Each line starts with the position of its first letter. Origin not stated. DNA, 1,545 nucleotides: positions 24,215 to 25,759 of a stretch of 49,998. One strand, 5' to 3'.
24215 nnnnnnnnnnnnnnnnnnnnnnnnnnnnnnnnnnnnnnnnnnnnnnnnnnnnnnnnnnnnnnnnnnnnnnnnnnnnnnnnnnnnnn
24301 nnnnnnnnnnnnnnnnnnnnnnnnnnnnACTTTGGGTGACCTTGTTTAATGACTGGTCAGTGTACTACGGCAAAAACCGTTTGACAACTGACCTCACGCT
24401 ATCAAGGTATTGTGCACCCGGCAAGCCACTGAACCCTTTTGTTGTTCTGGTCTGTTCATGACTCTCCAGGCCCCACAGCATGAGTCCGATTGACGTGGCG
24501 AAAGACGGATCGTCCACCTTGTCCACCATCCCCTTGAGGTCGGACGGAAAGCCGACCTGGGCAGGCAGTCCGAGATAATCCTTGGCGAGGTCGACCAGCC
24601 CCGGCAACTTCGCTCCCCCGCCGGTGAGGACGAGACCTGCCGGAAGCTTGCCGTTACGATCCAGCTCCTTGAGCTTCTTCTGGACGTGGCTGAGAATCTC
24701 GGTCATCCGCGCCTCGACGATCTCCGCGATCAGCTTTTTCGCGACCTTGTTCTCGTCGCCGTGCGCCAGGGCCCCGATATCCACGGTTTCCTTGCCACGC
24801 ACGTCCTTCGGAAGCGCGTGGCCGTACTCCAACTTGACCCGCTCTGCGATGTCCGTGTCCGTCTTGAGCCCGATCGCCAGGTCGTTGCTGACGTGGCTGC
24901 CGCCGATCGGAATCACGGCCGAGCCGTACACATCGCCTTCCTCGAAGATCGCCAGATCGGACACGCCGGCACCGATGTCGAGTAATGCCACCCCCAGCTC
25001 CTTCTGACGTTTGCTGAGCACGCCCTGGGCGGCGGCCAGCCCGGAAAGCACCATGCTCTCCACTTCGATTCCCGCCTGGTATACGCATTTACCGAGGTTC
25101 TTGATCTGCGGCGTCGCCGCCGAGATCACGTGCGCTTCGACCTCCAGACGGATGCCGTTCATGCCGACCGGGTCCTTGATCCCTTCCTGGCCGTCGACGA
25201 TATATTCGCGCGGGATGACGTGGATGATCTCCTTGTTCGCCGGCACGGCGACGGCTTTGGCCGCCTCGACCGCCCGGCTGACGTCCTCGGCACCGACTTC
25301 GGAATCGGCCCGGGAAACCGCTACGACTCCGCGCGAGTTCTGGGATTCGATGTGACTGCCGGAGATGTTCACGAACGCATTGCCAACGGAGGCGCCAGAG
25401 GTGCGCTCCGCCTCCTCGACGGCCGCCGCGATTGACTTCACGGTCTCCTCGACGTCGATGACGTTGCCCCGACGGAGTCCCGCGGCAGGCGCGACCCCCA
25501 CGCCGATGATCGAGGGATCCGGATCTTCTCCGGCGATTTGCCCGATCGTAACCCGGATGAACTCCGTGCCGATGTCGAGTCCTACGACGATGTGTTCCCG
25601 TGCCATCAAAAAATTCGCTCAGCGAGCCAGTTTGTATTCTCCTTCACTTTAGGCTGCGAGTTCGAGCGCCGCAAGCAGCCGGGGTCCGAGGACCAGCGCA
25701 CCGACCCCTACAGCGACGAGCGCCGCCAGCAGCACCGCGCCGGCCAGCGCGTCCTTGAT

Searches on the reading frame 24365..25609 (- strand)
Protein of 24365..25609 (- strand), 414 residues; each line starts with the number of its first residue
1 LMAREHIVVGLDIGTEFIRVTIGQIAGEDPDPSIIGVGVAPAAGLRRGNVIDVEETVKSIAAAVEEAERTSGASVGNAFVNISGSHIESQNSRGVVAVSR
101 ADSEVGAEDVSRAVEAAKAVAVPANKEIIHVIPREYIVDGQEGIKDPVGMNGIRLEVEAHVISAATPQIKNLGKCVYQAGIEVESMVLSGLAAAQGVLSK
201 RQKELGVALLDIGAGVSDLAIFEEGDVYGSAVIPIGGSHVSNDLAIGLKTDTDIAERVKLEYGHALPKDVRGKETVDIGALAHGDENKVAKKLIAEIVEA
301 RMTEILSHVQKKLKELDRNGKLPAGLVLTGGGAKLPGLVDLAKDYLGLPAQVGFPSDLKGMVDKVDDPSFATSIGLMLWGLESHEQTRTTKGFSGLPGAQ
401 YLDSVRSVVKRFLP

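Call 38: search_protein_families(library=pfam, proteins=[window:24365-25609:-], max_evalue=0.001)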
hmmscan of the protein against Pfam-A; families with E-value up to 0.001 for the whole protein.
window:24365-25609:- (414 aa): 5 families
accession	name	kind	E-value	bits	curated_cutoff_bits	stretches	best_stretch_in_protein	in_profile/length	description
PF14450.12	FtsA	-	6.6e-37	127.1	31.8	2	208-375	1-127/127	Cell division protein FtsA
PF02491.25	SHS2_FTSA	-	5.5e-32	110.4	25.4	1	84-162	1-78/79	SHS2 domain inserted in FTSA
PF06723.19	MreB_Mbl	-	5.7e-11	42.3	27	1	178-352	118-303/327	MreB/Mbl protein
PF06277.17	EutA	-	1.5e-07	31.1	27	1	176-244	116-182/475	Ethanolamine utilisation protein EutA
PF11104.14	PilM_2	-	1.3e-05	24.8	27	0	181-269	150-242/340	Type IV pilus assembly protein PilM;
